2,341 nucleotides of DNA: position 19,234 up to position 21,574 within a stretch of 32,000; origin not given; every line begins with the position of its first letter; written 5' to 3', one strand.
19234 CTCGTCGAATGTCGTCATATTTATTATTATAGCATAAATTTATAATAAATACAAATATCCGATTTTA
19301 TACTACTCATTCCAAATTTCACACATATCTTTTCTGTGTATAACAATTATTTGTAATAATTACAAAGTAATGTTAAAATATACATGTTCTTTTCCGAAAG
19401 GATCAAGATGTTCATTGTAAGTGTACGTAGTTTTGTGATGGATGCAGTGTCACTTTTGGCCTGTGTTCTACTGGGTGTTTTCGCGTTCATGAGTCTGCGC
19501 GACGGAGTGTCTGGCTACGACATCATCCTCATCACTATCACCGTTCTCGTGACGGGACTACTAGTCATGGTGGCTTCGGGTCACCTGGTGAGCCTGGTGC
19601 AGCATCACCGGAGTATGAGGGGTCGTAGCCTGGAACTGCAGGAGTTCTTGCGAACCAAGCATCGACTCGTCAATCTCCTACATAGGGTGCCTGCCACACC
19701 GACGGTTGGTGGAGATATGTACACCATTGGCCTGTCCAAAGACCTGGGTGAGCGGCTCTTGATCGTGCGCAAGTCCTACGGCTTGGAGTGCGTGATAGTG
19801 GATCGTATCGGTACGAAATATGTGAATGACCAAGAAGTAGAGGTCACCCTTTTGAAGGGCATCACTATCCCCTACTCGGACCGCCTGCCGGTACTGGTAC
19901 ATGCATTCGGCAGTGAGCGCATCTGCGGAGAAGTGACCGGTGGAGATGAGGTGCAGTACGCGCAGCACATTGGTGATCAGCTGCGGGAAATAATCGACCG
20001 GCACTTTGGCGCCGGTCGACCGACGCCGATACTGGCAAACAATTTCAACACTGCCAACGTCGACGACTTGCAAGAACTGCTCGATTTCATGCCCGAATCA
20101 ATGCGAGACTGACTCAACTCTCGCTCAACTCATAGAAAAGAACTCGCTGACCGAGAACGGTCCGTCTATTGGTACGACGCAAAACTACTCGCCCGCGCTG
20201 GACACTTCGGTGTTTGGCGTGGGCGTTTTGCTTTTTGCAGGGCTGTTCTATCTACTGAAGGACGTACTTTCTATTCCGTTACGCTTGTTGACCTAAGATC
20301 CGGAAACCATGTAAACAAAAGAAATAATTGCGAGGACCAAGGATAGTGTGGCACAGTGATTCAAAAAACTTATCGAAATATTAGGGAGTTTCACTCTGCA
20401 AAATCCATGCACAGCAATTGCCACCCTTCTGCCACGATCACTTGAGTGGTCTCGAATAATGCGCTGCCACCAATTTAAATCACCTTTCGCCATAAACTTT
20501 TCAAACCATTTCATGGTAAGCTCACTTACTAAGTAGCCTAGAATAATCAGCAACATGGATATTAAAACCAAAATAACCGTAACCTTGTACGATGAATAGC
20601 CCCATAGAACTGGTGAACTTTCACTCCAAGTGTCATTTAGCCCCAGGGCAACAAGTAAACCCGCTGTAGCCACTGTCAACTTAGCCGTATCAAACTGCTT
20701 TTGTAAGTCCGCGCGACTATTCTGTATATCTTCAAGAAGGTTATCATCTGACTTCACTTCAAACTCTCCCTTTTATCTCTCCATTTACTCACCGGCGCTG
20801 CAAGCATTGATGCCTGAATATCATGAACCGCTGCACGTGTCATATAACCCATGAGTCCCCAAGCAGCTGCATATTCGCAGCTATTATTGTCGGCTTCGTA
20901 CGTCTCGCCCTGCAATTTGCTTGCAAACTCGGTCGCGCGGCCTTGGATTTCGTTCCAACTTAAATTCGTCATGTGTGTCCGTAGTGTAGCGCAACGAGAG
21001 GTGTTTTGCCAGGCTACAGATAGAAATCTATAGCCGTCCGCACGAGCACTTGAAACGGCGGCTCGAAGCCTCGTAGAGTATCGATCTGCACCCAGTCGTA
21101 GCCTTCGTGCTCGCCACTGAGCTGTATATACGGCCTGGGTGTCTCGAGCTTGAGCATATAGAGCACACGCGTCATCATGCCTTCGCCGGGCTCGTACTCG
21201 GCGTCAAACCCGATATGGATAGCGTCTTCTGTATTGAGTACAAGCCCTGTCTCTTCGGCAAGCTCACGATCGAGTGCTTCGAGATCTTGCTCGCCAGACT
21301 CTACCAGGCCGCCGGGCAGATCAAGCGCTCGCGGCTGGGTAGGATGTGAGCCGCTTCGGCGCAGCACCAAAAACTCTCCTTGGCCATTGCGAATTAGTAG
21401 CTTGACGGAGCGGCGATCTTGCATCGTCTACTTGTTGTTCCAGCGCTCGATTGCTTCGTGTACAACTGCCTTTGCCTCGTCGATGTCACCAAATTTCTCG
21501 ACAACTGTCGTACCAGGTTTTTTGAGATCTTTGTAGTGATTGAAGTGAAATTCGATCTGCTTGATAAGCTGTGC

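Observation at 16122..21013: ORFan island of self-contained expression cassettes between rel-GNAT and nudix-ppa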

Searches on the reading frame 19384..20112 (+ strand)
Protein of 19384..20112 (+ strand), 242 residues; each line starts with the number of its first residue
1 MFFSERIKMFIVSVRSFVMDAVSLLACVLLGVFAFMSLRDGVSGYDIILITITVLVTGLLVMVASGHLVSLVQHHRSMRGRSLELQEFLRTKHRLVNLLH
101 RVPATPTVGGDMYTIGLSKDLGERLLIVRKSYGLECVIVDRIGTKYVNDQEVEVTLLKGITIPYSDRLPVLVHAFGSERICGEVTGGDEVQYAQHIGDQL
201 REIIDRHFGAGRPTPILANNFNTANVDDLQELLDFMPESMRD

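Call 4: search_protein_families(library=pfam, proteins=[window:19384-20112:+], max_evalue=1)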
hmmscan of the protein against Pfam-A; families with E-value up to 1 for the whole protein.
window:19384-20112:+ (242 aa): 2 families
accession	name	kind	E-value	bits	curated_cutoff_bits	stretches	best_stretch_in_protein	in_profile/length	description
PF03706.18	LPG_synthase_TM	-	0.016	15.1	33.4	1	10-79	110-171/302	Lysylphosphatidylglycerol synthase TM region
PF06656.16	Tenui_PVC2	-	0.19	10.1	25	1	92-168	262-332/784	Tenuivirus PVC2 protein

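Call 5: search_protein_families(library=padloc, proteins=[window:19384-20112:+], max_evalue=1)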
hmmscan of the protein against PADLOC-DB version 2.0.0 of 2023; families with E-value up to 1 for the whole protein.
window:19384-20112:+ (242 aa): 0 families

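Call 6: search_protein_families(library=phrogs, proteins=[window:19384-20112:+], max_evalue=1)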
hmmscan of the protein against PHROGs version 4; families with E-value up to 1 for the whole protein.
window:19384-20112:+ (242 aa): 2 families
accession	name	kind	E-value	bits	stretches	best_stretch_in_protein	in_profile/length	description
phrog_5704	-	unknown function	0.11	14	1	175-228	11-61/91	-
phrog_29735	-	unknown function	0.19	13.2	1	18-61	14-57/85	-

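Call 18: search_protein_families(library=ncbifam, proteins=[window:19384-20112:+], max_evalue=10)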
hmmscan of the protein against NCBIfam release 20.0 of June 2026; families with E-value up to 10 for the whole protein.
window:19384-20112:+ (242 aa): 0 families

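Call 36: find_homologous_proteins(query=window:19408-20112:+, max_evalue=0.01)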
Query window:19408-20112:+ (234 aa): 2 proteins with E <= 0.01 among 759 candidates.
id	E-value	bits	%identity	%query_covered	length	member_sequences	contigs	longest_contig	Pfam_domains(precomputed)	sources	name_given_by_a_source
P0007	3.2e-148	509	100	100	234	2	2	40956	-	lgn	-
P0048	2.6e-102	359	70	97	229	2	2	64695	-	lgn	-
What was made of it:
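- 19408..20112 (+): E: 234-aa protein with two N-terminal membrane helices and a soluble domain. One relative cluster, P0048, at 70% identity (call 36).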

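Call 38: find_encoding_contigs(protein=P0048, flank=10000, max_places=2)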
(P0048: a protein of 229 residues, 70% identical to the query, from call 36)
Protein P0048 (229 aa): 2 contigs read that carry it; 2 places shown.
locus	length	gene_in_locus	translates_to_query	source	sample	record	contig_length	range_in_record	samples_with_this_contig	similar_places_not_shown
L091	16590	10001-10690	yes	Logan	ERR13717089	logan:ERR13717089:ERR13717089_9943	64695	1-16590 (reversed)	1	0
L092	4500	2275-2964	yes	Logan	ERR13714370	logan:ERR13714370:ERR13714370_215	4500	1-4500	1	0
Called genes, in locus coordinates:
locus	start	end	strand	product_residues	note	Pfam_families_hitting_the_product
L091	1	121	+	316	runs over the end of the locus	-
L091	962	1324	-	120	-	-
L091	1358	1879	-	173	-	-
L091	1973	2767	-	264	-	PF02588:YitT_membrane, PF10035:DUF2179 (weak)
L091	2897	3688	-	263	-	PF22435:MRM3-like_sub_bind (faint), PF00588:SpoU_methylase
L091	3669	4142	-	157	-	-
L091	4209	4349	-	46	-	-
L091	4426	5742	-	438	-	PF09903:DUF2130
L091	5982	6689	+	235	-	PF24827:AstE_AspA_cat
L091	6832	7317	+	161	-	-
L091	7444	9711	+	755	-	PF00982:Glyco_transf_20, PF02358:Trehalose_PPase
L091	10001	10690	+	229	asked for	-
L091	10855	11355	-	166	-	PF01850:PIN, PF10130:PIN_2 (faint), PF13470:PIN_3, PF18480:DUF5615 (faint)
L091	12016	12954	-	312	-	PF14088:DUF4268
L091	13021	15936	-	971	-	PF00270:DEAD, PF04851:ResIII, PF19778:RE_endonuc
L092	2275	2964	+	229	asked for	-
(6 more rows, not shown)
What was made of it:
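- The E relative lies beside PIN and type III R-M genes (call 38).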

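Call 49: search_protein_families(library=pfam, proteins=[L090:3516-4334:-, L090:1457-2020:+], max_evalue=0.1)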
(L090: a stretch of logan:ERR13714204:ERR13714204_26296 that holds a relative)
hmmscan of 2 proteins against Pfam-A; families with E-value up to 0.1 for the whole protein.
L090:3516-4334:- (272 aa): 0 families

L090:1457-2020:+ (187 aa): 0 families

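Call 81: search_protein_families(library=pfam, proteins=[P0049, P0157, P0159, P0176, P0053, P0059, P0065, P0085, P0149, P0155], max_evalue=0.01)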
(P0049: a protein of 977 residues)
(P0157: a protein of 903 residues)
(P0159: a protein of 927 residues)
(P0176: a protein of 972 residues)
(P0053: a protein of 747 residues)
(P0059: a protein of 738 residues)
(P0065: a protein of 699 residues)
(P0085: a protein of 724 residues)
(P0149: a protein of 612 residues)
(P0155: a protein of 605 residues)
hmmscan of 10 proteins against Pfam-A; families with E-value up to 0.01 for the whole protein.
P0049 (977 aa): 0 families

P0157 (903 aa): 0 families

P0159 (927 aa): 0 families

P0176 (972 aa): 3 families
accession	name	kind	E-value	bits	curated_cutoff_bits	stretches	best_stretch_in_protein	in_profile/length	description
PF14622.11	Ribonucleas_3_3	-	3.3e-10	40.6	35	1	285-398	4-113/128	Ribonuclease-III-like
PF00035.32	dsrm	-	4.1e-08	34.1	23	1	196-239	20-63/66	Double-stranded RNA binding motif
PF00636.31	Ribonuclease_3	-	0.00082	20.6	27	1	314-397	3-102/102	Ribonuclease III domain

P0053 (747 aa): 1 family
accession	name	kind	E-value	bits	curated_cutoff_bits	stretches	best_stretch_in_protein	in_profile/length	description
PF18167.6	Sa_NUDIX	-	0.0028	18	25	0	221-287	63-130/199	SMODS-associated NUDIX domain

P0059 (738 aa): 0 families

P0065 (699 aa): 0 families

P0085 (724 aa): 0 families

P0149 (612 aa): 0 families

P0155 (605 aa): 0 families

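Call 96: search_dna_similar(query=window:19408-20112:+, collection=plasmids, mode=protein, max_evalue=1, max_rows=10)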
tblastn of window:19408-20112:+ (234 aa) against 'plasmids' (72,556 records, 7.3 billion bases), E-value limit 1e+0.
No match.

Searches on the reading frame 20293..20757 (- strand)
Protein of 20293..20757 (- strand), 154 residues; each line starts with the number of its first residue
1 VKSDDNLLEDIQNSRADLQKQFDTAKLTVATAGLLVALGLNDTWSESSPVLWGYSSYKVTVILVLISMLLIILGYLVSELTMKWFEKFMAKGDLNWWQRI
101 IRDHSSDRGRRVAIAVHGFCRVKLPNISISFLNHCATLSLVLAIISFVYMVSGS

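Call 4: search_protein_families(library=pfam, proteins=[window:20293-20757:-], max_evalue=1)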
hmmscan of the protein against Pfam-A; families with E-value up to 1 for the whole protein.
window:20293-20757:- (154 aa): 1 family
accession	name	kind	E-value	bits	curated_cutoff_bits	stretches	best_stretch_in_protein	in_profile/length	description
PF03805.18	CLAG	-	0.085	10.9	24.5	1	56-110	220-276/1286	Cytoadherence-linked asexual protein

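Call 5: search_protein_families(library=padloc, proteins=[window:20293-20757:-], max_evalue=1)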
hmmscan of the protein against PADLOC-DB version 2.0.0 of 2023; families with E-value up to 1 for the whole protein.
window:20293-20757:- (154 aa): 0 families

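Call 6: search_protein_families(library=phrogs, proteins=[window:20293-20757:-], max_evalue=1)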
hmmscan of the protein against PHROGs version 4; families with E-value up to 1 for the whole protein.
window:20293-20757:- (154 aa): 1 family
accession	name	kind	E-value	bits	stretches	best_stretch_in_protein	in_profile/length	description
phrog_25104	-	unknown function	0.046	14.7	1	48-71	14-37/39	-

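Call 18: search_protein_families(library=ncbifam, proteins=[window:20293-20757:-], max_evalue=10)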
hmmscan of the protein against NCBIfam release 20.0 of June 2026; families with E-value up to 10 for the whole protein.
window:20293-20757:- (154 aa): 0 families

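Call 49: search_protein_families(library=pfam, proteins=[L090:3516-4334:-, L090:1457-2020:+], max_evalue=0.1)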
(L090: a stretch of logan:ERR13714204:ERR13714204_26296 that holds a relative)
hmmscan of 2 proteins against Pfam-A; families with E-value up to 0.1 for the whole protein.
L090:3516-4334:- (272 aa): 0 families

L090:1457-2020:+ (187 aa): 0 families

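Call 81: search_protein_families(library=pfam, proteins=[P0049, P0157, P0159, P0176, P0053, P0059, P0065, P0085, P0149, P0155], max_evalue=0.01)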
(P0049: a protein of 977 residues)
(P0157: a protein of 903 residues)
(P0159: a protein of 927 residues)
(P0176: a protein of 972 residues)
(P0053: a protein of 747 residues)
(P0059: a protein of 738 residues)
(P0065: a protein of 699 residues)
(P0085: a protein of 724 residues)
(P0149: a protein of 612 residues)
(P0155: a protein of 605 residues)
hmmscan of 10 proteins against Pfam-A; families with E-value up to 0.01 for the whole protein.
P0049 (977 aa): 0 families

P0157 (903 aa): 0 families

P0159 (927 aa): 0 families

P0176 (972 aa): 3 families
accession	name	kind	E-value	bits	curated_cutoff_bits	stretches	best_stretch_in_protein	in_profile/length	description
PF14622.11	Ribonucleas_3_3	-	3.3e-10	40.6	35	1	285-398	4-113/128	Ribonuclease-III-like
PF00035.32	dsrm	-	4.1e-08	34.1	23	1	196-239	20-63/66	Double-stranded RNA binding motif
PF00636.31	Ribonuclease_3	-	0.00082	20.6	27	1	314-397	3-102/102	Ribonuclease III domain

P0053 (747 aa): 1 family
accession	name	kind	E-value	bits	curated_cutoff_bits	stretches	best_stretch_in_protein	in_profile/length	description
PF18167.6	Sa_NUDIX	-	0.0028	18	25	0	221-287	63-130/199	SMODS-associated NUDIX domain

P0059 (738 aa): 0 families

P0065 (699 aa): 0 families

P0085 (724 aa): 0 families

P0149 (612 aa): 0 families

P0155 (605 aa): 0 families

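Call 97: search_dna_similar(query=window:20293-20757:-, collection=plasmids, mode=protein, max_evalue=1, max_rows=10)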
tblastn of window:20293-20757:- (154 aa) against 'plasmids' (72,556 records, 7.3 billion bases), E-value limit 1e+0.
No match.

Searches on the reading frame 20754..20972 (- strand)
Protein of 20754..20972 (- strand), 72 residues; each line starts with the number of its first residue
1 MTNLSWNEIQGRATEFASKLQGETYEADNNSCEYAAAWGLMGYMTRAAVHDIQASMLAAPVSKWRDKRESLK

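Call 4: search_protein_families(library=pfam, proteins=[window:20754-20972:-], max_evalue=1)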
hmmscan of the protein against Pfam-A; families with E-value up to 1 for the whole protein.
window:20754-20972:- (72 aa): 1 family
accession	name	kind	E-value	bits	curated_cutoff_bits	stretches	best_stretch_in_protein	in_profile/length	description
PF07607.17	DUF1570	-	0.13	13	22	1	29-55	92-118/129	Protein of unknown function (DUF1570)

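Call 5: search_protein_families(library=padloc, proteins=[window:20754-20972:-], max_evalue=1)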
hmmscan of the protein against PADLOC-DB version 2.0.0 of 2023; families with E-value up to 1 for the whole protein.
window:20754-20972:- (72 aa): 0 families

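Call 6: search_protein_families(library=phrogs, proteins=[window:20754-20972:-], max_evalue=1)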
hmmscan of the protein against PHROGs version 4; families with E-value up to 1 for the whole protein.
window:20754-20972:- (72 aa): 1 family
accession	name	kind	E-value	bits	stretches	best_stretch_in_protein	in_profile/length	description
phrog_33682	-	unknown function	0.069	14.1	1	22-59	41-78/127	-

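Call 18: search_protein_families(library=ncbifam, proteins=[window:20754-20972:-], max_evalue=10)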
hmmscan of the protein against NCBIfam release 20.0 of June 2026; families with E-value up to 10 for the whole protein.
window:20754-20972:- (72 aa): 0 families

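Call 49: search_protein_families(library=pfam, proteins=[L090:3516-4334:-, L090:1457-2020:+], max_evalue=0.1)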
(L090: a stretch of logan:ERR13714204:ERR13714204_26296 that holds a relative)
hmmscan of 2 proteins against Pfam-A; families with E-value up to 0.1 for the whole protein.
L090:3516-4334:- (272 aa): 0 families

L090:1457-2020:+ (187 aa): 0 families

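Call 62: search_dna_similar(query=window:20757-20972:-, collection=plasmids, mode=protein, max_evalue=10, max_rows=25)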
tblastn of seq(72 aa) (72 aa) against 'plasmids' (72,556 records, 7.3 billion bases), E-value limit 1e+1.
Records with a match: 4; places in all: 4; records where one place covers at least 80% of the query: 0.
Best place of each record, by identity: <60% 4.
By first word of the organism name: Methylobacterium 2; Methylorubrum 1; Agrobacterium 1.
By predicted mobility (MOB-suite, as given by PLSDB): non-mobilizable 2; conjugative 1; mobilizable 1.
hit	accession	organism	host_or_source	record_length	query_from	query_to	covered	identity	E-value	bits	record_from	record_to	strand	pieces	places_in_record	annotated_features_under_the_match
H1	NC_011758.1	Methylorubrum extorquens CM4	-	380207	4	46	60%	34.9%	6e+0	32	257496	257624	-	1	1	DNA methyltransferase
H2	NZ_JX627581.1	Methylobacterium oryzae CBMB20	-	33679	4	46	60%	34.9%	6e+0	31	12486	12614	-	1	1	DNA methyltransferase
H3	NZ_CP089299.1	Methylobacterium currus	Solanum lycopersicum,single cell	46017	4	46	60%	34.9%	9e+0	31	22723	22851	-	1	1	DNA methyltransferase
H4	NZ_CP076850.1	Agrobacterium pusense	mixed culture,weathered tuff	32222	4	42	54%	35.9%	5e+0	32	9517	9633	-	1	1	DNA methyltransferase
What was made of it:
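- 20754..20972 (-): G: 72-aa ORF whose first 43-46 residues look like the extreme N-terminus of an MmeI-family restriction-modification enzyme. It is probably a gene remnant. All four weak plasmid hits are N-termini of DNA methyltransferase genes (call 62).
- It is not significant at database level (E about 6, call 62), and Pfam MmeI_N does not detect it (call 4).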

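Call 64: get_annotated_region(hit=H1, flank=4000)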
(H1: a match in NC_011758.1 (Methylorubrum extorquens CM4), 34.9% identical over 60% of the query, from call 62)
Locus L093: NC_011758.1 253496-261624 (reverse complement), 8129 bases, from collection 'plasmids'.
description: Methylorubrum extorquens CM4 plasmid pCMU01, complete sequence
organism: Methylorubrum extorquens CM4 (NCBI taxid 440085)
taxonomy: Bacteria; Pseudomonadota; Alphaproteobacteria; Hyphomicrobiales; Methylobacteriaceae; Methylorubrum; Methylorubrum extorquens; Methylorubrum extorquens CM4
host: -; source: -; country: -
typing (MOB-suite, as given by PLSDB): conjugative; replicon rep_cluster_4; relaxase MOBQ; mating-pair formation MPF_I
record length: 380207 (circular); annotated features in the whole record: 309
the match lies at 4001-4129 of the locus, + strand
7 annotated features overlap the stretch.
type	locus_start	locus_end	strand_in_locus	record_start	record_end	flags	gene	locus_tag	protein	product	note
CDS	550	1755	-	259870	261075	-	-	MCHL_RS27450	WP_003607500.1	L-dopachrome tautomerase-related protein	-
CDS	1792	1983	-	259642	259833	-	-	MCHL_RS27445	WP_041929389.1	hypothetical protein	-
CDS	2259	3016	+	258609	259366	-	-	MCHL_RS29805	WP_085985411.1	IS5-like element ISMpo7 family transposase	GO:0006313 - DNA transposition [Evidence IEA]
CDS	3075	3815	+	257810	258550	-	-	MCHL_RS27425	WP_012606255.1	hypothetical protein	-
CDS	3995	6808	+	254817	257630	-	-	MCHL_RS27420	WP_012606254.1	DNA methyltransferase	-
CDS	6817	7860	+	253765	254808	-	-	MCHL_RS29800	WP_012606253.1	phospholipase D family protein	-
CDS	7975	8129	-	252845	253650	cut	-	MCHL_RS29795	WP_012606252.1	IS5-like element ISMch9 family transposase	GO:0006313 - DNA transposition [Evidence IEA]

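Call 65: search_protein_families(library=pfam, proteins=[L093:3995-6808:+], max_evalue=0.001)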
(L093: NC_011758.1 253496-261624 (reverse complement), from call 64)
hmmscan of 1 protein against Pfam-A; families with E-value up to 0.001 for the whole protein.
L093:3995-6808:+ (937 aa): 5 families
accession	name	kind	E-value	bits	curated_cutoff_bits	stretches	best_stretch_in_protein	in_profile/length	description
PF20473.4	MmeI_Mtase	-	3e-83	279.4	27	1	344-601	8-258/259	MmeI, DNA-methyltransferase domain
PF20466.3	MmeI_TRD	-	7e-72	241.6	27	1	631-832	3-206/207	MmeI, target recognition domain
PF20464.3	MmeI_N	-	8.3e-46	157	27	1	11-173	2-180/181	MmeI, N-terminal domain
PF20467.3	MmeI_C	-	1.5e-26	92.9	27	1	836-914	4-82/83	MmeI, C-terminal domain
PF20465.4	MmeI_hel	-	3.5e-25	89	27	1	179-257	1-75/75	MmeI, helicase spacer domain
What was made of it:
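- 20754..20972 (-): One of them is a 937-aa protein with all five MmeI Pfam domains (calls 64, 65).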

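Call 81: search_protein_families(library=pfam, proteins=[P0049, P0157, P0159, P0176, P0053, P0059, P0065, P0085, P0149, P0155], max_evalue=0.01)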
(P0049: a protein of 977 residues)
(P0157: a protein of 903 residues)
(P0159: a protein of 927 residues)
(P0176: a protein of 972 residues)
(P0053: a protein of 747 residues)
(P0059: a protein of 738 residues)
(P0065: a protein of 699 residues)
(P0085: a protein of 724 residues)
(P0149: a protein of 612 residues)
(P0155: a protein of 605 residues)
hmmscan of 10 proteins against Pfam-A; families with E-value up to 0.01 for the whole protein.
P0049 (977 aa): 0 families

P0157 (903 aa): 0 families

P0159 (927 aa): 0 families

P0176 (972 aa): 3 families
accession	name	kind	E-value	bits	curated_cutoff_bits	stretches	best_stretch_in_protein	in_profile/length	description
PF14622.11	Ribonucleas_3_3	-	3.3e-10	40.6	35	1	285-398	4-113/128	Ribonuclease-III-like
PF00035.32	dsrm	-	4.1e-08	34.1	23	1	196-239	20-63/66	Double-stranded RNA binding motif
PF00636.31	Ribonuclease_3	-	0.00082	20.6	27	1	314-397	3-102/102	Ribonuclease III domain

P0053 (747 aa): 1 family
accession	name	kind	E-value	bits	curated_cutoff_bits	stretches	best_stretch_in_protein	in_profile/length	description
PF18167.6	Sa_NUDIX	-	0.0028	18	25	0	221-287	63-130/199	SMODS-associated NUDIX domain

P0059 (738 aa): 0 families

P0065 (699 aa): 0 families

P0085 (724 aa): 0 families

P0149 (612 aa): 0 families

P0155 (605 aa): 0 families

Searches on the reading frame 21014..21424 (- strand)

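Call 4: search_protein_families(library=pfam, proteins=[window:21014-21424:-], max_evalue=1)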
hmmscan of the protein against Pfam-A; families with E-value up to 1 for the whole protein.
window:21014-21424:- (136 aa): 4 families
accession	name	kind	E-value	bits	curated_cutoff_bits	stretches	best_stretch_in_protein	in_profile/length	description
PF00293.34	NUDIX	-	6.7e-17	62.2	21.1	1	4-117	3-118/134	NUDIX domain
PF22327.2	Nudt16-like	-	0.014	15.8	27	1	34-65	35-67/161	U8 snoRNA-decapping enzyme-like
PF14815.12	NUDIX_4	-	0.022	15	35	1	9-66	3-54/113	NUDIX domain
PF13869.12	NUDIX_2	-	0.17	11.7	27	1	19-71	61-107/188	Nucleotide hydrolase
